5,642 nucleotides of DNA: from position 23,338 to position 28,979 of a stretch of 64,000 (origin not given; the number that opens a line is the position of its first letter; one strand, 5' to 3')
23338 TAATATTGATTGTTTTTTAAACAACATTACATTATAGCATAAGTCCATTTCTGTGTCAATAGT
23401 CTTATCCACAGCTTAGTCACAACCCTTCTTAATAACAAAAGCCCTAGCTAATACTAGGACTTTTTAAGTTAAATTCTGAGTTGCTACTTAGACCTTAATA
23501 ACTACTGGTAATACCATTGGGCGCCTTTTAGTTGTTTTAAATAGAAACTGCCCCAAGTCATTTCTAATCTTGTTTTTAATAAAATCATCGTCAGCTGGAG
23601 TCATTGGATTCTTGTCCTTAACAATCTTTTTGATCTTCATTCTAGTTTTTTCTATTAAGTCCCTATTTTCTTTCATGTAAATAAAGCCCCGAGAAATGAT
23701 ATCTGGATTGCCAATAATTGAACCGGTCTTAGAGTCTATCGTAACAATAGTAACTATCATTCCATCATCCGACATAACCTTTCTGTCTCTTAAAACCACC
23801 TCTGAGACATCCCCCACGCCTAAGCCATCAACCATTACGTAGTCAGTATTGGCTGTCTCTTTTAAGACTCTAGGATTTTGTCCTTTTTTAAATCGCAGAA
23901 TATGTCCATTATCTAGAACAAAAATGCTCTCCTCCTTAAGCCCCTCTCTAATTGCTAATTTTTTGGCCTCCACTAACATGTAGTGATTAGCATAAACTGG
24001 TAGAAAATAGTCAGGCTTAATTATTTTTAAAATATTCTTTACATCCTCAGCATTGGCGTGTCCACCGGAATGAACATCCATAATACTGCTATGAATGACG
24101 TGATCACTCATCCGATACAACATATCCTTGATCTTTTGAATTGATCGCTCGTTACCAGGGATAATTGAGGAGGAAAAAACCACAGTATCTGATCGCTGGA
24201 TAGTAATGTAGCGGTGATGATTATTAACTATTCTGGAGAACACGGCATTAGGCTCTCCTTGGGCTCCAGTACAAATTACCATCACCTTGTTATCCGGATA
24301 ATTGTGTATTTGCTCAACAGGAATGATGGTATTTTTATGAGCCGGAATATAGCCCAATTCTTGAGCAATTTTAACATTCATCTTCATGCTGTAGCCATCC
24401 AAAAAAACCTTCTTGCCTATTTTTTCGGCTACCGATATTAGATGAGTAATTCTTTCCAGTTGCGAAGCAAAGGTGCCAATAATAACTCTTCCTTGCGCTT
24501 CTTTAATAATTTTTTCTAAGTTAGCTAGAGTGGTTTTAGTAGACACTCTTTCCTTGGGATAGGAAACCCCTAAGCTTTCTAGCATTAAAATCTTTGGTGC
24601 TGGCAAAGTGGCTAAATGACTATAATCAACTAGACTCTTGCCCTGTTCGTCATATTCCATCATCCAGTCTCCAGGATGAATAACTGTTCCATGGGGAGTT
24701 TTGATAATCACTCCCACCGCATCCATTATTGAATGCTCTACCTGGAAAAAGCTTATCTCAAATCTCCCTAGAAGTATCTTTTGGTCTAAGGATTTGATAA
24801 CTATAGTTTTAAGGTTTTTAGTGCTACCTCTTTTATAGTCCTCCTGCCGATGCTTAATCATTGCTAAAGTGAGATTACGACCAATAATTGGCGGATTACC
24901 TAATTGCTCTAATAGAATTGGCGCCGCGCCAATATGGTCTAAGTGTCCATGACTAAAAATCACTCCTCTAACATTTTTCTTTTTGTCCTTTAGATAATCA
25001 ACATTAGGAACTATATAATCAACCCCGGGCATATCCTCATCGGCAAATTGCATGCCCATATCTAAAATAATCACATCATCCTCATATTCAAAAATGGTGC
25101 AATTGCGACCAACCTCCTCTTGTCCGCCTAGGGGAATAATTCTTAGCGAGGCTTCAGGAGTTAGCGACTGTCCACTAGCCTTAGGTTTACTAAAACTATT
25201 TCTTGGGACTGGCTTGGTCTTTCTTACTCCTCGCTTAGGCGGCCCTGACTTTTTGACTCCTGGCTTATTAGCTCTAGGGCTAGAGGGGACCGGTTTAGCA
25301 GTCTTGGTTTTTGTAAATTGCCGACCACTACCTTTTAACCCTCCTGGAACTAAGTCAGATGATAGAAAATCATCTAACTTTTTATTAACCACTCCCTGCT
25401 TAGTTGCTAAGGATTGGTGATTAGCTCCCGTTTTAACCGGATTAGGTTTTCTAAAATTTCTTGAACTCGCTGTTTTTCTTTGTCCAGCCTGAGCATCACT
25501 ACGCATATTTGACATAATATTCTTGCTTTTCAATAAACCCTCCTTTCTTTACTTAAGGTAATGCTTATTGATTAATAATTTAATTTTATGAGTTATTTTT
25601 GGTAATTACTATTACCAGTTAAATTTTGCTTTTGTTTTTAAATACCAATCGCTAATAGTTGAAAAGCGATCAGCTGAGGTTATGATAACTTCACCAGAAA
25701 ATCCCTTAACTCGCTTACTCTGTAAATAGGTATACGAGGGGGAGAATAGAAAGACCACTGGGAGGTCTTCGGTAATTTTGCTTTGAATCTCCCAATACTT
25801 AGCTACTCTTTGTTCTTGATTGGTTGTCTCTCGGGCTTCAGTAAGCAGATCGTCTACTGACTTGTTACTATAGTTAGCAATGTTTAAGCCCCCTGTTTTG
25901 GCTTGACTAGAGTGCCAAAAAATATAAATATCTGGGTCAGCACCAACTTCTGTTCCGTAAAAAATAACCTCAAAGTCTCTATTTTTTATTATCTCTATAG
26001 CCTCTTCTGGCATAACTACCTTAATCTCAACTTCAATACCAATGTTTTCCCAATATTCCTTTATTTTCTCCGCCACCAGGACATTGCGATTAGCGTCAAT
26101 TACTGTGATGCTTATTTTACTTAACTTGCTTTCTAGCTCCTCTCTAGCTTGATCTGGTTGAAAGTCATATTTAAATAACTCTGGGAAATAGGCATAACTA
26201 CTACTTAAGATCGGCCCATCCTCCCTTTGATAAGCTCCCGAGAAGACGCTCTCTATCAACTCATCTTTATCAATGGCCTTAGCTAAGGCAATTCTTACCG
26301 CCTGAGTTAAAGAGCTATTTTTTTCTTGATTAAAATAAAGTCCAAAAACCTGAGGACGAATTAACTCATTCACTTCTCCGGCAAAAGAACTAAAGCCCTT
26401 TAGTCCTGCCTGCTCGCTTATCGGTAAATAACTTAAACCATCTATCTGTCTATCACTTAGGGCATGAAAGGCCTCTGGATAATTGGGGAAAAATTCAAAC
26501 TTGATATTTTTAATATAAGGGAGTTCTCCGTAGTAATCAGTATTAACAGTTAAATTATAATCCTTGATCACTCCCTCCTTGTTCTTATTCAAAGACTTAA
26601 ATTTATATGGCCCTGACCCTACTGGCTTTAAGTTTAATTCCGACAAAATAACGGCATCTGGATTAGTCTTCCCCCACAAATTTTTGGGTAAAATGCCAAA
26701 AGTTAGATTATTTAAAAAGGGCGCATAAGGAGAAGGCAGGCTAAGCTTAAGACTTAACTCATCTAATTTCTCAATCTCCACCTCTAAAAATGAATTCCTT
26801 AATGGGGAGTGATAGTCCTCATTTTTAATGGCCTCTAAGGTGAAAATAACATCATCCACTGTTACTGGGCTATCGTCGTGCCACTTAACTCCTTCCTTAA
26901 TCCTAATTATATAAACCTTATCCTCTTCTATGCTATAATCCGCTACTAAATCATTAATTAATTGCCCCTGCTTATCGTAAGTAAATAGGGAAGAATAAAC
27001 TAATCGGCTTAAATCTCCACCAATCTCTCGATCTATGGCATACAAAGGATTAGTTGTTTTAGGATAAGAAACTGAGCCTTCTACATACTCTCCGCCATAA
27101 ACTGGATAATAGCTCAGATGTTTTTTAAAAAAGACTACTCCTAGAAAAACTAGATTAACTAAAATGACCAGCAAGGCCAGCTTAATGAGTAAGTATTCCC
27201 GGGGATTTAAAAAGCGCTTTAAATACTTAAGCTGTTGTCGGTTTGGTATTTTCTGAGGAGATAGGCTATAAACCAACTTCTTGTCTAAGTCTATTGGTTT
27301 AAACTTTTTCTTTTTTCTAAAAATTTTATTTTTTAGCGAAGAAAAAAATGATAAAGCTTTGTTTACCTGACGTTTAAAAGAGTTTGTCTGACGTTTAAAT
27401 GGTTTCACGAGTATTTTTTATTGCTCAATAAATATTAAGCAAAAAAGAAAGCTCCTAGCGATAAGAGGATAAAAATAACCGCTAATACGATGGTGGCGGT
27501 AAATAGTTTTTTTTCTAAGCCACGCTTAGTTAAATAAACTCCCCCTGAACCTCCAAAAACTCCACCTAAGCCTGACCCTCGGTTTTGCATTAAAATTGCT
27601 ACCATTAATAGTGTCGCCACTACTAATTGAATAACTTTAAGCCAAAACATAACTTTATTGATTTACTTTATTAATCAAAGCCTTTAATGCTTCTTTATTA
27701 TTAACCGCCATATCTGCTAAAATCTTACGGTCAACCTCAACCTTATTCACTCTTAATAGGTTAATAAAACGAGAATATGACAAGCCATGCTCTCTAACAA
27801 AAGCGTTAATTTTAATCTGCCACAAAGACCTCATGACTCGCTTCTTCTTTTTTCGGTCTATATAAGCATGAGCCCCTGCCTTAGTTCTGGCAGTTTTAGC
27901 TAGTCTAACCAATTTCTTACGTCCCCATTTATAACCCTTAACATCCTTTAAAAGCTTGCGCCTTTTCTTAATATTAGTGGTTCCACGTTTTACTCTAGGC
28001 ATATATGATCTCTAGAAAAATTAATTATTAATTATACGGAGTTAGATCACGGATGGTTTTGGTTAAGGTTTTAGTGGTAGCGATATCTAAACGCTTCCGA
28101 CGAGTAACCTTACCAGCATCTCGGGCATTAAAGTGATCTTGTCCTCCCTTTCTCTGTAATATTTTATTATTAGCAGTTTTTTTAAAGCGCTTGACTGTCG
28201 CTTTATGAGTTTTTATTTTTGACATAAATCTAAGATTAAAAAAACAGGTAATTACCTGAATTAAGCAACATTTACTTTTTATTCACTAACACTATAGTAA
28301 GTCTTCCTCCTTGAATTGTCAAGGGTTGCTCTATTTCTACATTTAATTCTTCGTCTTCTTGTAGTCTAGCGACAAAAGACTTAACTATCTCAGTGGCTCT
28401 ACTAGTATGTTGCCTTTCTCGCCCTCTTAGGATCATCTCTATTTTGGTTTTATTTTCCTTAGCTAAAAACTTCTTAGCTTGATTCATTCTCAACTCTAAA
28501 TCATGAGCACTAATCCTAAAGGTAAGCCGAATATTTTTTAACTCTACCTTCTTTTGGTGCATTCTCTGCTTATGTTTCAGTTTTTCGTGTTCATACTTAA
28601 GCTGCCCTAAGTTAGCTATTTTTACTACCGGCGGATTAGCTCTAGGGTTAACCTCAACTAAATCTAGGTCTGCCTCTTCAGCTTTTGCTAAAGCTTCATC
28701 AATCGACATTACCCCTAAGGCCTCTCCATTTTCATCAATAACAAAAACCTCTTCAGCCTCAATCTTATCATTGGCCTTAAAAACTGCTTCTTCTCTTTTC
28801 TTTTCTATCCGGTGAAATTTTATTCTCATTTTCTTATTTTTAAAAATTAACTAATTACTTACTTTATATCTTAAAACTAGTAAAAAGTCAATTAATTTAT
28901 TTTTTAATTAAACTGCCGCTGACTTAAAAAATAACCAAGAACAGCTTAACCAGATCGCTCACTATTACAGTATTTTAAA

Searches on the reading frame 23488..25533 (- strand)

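Call 34: search_protein_families(library=pfam, proteins=[window:23488-25533:-], max_evalue=0.00001)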
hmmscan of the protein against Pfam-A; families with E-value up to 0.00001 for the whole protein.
window:23488-25533:- (681 aa): 4 families
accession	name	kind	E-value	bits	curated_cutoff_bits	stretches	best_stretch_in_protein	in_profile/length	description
PF22505.1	RNase_J_b_CASP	-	2e-43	147.6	27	1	347-471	1-125/126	Ribonuclease J, beta-CASP domain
PF17770.6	RNase_J_C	-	2.7e-32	112.2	23.8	1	580-681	1-102/102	Ribonuclease J C-terminal domain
PF00753.33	Lactamase_B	-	4.4e-12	46.8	22.7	1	142-275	5-120/196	Metallo-beta-lactamase superfamily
PF12706.13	Lactamase_B_2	-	2.4e-07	31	27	1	183-291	26-144/200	Beta-lactamase superfamily domain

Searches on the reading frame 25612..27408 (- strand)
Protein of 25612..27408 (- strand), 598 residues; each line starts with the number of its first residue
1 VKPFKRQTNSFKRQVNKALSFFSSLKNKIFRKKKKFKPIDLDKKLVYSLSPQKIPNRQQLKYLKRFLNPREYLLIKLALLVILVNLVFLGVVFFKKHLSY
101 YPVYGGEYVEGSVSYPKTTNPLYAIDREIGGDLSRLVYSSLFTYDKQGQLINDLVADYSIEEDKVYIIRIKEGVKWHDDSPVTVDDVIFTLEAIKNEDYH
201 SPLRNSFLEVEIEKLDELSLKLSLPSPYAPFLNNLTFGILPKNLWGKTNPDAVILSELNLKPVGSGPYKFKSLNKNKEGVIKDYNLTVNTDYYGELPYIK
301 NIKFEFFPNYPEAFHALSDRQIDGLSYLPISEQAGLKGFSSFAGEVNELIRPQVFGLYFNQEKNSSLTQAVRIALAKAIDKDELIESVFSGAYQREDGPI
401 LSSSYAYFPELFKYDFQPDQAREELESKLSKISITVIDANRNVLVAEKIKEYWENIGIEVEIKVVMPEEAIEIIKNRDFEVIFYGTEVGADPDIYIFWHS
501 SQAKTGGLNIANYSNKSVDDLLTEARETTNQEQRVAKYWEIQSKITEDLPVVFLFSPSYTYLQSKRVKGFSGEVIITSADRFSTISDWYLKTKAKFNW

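Call 34: search_protein_families(library=pfam, proteins=[window:25612-27408:-], max_evalue=0.00001)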
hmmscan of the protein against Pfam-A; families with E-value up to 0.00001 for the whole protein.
window:25612-27408:- (598 aa): 1 family
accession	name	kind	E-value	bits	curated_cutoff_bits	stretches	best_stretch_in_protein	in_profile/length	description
PF00496.27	SBP_bac_5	-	8.9e-57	193.3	32.4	1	150-499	2-359/368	Bacterial extracellular solute-binding proteins, family 5 Middle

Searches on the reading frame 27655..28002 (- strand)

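Call 86: search_protein_families(library=pfam, proteins=[window:27655-28002:-], max_evalue=0.0001)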
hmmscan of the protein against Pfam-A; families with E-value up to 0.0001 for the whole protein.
window:27655-28002:- (115 aa): 1 family
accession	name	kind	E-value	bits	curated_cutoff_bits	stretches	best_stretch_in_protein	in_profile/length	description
PF00453.23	Ribosomal_L20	-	2.4e-33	114.9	30.8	1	3-109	1-107/107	Ribosomal protein L20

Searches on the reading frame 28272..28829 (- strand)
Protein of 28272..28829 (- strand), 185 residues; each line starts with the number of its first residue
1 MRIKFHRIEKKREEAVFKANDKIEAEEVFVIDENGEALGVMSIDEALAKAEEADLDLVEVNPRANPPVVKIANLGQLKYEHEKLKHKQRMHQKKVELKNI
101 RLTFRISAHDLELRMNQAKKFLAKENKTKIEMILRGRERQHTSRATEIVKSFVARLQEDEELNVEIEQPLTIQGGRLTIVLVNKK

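Call 86: search_protein_families(library=pfam, proteins=[window:28272-28829:-], max_evalue=0.0001)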
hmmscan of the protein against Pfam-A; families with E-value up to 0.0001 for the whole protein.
window:28272-28829:- (185 aa): 2 families
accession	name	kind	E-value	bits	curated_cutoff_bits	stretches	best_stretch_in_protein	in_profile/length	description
PF05198.21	IF3_N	-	4.5e-26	91.2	26.9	1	20-86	2-68/70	Translation initiation factor IF-3, N-terminal domain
PF00707.27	IF3_C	-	7.5e-19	67.9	34.8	1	95-183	1-85/86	Translation initiation factor IF-3, C-terminal domain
